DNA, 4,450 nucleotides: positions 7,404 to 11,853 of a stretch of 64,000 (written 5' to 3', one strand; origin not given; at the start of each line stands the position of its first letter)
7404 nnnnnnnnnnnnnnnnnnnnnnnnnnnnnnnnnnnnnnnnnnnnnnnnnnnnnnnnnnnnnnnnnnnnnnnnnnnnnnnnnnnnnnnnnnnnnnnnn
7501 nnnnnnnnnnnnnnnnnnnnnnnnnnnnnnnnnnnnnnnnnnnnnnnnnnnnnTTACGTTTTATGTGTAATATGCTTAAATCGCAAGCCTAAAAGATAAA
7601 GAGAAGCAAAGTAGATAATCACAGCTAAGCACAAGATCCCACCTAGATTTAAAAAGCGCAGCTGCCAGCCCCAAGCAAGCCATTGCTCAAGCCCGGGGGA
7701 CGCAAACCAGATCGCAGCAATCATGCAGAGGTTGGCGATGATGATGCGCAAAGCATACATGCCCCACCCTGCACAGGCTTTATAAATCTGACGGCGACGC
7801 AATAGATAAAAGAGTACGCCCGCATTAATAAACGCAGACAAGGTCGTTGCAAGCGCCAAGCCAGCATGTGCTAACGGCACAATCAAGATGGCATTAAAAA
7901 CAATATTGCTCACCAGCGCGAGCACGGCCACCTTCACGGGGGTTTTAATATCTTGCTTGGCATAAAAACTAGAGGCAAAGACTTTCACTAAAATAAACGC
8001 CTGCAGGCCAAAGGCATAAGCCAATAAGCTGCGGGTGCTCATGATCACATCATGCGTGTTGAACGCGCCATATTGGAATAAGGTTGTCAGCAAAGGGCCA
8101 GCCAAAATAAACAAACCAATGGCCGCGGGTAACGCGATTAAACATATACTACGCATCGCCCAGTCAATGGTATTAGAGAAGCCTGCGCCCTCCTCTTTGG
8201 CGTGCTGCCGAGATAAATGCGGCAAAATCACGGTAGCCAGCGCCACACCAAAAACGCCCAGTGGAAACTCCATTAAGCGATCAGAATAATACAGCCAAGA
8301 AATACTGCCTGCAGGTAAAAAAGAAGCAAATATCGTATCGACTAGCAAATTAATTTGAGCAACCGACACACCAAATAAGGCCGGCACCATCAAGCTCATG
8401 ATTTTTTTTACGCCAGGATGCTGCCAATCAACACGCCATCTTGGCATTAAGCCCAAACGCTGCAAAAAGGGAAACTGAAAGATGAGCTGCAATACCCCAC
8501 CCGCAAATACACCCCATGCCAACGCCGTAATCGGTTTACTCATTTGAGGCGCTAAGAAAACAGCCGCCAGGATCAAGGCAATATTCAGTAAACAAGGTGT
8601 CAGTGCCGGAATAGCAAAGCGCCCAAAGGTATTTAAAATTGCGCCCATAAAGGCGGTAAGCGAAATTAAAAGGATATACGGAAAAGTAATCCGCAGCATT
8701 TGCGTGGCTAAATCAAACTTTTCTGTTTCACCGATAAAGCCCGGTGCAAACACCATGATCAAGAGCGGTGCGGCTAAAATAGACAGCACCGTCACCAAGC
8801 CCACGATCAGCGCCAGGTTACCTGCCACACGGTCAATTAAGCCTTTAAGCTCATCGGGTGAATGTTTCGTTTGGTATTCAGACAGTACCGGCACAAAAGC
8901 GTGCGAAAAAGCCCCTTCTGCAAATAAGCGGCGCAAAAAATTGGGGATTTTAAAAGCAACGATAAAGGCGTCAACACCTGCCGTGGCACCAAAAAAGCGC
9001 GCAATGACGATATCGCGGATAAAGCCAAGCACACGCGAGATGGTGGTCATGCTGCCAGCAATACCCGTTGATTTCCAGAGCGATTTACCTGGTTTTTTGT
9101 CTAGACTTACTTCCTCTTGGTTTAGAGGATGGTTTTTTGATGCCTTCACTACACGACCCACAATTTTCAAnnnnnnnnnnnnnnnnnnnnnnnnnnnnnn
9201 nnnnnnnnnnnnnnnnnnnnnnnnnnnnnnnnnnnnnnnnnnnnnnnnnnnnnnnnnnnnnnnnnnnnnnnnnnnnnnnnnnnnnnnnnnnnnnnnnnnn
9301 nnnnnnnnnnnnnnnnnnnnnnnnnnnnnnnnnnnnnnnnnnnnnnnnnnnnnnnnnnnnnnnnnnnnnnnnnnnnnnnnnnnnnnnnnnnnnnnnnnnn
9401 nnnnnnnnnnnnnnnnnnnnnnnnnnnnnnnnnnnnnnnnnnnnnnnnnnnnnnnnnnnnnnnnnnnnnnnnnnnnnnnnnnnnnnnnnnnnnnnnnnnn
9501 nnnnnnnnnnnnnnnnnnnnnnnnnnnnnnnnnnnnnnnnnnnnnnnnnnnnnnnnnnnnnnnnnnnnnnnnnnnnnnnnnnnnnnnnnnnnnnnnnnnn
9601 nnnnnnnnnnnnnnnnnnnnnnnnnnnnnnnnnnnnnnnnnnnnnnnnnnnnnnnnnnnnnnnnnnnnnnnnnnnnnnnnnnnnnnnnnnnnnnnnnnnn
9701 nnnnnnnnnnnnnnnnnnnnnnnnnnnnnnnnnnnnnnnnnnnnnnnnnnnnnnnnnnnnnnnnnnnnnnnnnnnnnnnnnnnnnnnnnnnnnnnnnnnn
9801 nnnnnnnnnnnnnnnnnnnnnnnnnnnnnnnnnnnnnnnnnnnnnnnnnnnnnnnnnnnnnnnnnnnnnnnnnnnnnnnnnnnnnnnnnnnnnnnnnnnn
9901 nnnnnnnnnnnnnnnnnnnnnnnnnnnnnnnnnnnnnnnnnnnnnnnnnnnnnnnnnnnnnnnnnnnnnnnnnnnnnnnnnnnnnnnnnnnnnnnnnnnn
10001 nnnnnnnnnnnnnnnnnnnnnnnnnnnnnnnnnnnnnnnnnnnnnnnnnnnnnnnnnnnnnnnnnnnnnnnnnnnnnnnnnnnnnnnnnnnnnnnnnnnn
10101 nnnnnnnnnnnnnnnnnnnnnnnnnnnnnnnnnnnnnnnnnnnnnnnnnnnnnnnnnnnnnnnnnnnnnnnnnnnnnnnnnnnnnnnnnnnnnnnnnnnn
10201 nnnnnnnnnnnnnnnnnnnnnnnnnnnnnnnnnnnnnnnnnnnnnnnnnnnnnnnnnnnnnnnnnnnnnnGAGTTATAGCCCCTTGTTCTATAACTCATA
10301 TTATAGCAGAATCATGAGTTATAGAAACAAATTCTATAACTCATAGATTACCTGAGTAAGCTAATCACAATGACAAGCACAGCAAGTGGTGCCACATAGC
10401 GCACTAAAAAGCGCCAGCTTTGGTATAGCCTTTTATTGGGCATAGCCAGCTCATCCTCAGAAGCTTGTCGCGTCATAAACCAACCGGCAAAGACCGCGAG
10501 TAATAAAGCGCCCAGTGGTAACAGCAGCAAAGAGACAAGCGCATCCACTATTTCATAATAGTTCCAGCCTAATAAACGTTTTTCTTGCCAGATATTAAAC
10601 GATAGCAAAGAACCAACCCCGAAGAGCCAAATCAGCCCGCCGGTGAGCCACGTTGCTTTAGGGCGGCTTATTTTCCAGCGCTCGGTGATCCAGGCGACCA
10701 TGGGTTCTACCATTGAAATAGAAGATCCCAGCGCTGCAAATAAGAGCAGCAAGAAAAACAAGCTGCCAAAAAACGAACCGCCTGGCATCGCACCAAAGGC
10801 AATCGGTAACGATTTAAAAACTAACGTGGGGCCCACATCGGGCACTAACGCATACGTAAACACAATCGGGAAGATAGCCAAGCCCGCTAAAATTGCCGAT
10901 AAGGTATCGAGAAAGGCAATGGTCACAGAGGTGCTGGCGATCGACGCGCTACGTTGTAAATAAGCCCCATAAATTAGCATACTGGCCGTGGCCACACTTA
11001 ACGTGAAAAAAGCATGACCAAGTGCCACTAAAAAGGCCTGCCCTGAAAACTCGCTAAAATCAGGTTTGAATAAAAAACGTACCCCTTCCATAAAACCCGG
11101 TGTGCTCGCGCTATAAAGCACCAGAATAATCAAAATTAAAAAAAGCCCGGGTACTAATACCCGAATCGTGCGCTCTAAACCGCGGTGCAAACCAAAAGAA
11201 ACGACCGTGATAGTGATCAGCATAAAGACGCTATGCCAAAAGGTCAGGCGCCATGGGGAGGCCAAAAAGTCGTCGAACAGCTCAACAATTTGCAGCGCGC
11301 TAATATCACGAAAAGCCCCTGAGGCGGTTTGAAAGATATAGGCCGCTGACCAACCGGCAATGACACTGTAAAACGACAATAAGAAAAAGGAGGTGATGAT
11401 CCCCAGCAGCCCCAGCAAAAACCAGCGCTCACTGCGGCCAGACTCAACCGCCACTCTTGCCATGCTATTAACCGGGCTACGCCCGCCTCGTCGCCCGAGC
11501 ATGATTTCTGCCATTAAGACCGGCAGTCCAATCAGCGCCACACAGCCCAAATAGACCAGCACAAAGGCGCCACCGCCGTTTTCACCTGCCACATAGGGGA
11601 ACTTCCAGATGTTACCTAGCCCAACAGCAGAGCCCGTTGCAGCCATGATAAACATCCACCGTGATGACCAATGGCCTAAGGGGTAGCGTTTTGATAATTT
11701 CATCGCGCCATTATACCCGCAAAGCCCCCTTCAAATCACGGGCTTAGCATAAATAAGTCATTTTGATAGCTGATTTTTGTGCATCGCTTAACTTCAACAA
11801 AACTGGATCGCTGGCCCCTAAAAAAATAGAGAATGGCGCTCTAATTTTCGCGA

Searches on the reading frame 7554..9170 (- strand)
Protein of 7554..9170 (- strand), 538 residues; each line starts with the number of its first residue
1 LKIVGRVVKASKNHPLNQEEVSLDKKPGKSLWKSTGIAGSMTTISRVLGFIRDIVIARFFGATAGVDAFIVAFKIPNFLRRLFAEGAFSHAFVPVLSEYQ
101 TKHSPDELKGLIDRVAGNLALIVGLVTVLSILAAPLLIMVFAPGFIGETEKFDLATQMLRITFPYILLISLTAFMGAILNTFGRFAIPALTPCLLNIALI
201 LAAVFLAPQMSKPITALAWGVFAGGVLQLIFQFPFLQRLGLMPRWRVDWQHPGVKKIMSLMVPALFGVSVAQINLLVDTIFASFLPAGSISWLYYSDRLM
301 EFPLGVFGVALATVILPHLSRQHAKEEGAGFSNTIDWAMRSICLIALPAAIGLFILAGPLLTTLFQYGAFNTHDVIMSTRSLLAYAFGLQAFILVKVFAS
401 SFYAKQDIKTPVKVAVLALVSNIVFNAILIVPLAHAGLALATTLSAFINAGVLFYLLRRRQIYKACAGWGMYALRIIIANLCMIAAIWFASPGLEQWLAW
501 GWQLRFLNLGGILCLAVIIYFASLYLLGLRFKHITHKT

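Call 21: search_protein_families(library=pfam, proteins=[window:7554-9170:-], max_evalue=0.001)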
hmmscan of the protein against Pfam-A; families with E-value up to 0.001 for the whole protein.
window:7554-9170:- (538 aa): 1 family
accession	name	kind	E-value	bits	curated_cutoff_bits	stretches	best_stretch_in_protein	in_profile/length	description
PF03023.19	MurJ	-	1.3e-144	482.6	27.4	1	56-492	1-434/451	Lipid II flippase MurJ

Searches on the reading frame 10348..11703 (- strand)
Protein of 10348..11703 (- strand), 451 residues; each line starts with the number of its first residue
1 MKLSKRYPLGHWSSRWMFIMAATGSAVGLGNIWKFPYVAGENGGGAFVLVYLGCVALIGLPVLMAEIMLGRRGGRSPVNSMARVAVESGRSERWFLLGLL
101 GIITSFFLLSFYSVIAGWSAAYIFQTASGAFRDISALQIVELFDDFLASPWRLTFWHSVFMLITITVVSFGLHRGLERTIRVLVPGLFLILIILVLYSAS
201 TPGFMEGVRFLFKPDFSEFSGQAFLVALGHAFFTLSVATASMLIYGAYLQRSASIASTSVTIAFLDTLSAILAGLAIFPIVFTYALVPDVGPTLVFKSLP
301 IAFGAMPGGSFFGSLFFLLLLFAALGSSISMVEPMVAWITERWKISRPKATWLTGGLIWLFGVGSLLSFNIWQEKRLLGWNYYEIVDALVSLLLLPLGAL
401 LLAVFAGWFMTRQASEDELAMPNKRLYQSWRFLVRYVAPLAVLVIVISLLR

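Call 21: search_protein_families(library=pfam, proteins=[window:10348-11703:-], max_evalue=0.001)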
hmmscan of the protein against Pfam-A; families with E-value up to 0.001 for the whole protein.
window:10348-11703:- (451 aa): 1 family
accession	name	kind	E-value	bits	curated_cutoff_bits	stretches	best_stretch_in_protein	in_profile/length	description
PF00209.24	SNF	-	2.6e-47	162.2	27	2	158-448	181-479/524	Sodium:neurotransmitter symporter family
